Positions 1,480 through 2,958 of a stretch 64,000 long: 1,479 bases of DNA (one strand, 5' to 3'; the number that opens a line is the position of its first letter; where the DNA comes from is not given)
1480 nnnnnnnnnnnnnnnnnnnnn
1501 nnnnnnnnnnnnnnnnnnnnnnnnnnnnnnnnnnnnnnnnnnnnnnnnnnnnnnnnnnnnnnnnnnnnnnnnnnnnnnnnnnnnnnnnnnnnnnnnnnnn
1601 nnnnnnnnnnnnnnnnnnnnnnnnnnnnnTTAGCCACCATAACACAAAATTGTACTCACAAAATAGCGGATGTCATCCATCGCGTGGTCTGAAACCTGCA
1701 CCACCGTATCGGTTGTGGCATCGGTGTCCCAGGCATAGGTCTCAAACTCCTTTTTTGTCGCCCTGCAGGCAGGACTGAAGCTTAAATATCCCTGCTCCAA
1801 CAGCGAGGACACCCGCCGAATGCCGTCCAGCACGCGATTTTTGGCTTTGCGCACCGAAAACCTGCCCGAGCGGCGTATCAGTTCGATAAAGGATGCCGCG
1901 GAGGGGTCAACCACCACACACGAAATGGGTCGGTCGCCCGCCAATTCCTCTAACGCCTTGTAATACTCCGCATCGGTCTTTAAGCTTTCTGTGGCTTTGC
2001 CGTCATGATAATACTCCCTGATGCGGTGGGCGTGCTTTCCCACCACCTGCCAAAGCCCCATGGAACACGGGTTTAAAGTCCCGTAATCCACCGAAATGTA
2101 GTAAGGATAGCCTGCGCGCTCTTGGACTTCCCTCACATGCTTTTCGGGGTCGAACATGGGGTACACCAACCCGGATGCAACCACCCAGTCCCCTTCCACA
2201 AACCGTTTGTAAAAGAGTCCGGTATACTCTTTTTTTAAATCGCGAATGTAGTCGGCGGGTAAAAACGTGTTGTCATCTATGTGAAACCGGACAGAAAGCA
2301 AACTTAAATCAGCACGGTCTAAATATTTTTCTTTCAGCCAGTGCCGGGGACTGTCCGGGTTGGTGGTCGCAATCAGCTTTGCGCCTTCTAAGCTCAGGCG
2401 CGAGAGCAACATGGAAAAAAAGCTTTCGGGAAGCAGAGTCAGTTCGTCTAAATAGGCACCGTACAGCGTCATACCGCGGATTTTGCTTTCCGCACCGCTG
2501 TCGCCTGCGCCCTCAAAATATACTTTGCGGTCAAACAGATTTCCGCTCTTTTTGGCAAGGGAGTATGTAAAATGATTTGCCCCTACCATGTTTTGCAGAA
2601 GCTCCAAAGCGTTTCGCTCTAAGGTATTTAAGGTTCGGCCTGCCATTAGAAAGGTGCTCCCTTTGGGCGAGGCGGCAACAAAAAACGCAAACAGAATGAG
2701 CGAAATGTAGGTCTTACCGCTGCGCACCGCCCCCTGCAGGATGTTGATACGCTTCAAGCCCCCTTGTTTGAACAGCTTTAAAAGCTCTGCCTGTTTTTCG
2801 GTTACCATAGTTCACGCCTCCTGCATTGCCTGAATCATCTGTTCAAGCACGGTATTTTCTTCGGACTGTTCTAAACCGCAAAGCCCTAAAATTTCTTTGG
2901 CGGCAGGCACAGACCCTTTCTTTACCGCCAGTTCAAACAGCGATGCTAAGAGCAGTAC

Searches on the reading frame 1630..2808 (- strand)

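Call 12: search_protein_families(library=pfam, proteins=[window:1630-2808:-], max_evalue=0.1)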
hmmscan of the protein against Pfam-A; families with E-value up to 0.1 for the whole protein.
window:1630-2808:- (392 aa): 4 families
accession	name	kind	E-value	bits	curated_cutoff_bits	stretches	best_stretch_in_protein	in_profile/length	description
PF03237.21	Terminase_6N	-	6.3e-12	46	22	1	25-219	3-211/215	Terminase large subunit, T4likevirus-type, N-terminal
PF04466.19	Terminase_3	-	2.4e-09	37.5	23.2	1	58-195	39-187/201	Phage terminase large subunit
PF17288.8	Terminase_3C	-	0.00042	21.1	26.7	1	315-385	75-154/155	Terminase RNAseH like domain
PF17289.8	Terminase_6C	-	0.017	15.6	22.6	1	306-384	68-152/155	Terminase RNaseH-like domain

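Call 84: search_protein_families(library=phrogs, proteins=[window:1630-2808:-], max_evalue=0.01)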
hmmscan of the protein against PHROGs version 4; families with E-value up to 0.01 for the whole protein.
window:1630-2808:- (392 aa): 7 families
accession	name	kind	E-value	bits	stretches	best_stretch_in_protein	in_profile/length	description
phrog_2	-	head and packaging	3.8e-47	162.5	1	4-385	268-590/807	terminase large subunit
phrog_10250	-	head and packaging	2e-43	149.7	1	192-387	2-215/228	terminase large subunit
phrog_5653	-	head and packaging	4e-17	63.6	1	206-387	1-180/199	terminase large subunit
phrog_6672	-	head and packaging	1.6e-16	61.2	1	298-388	37-130/145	terminase large subunit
phrog_979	-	head and packaging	6.9e-11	42.5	1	18-195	165-356/642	terminase large subunit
phrog_3717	-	head and packaging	7.2e-09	36.5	1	95-246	105-262/277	terminase large subunit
phrog_38319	-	unknown function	0.00039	20.9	1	177-247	193-264/271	-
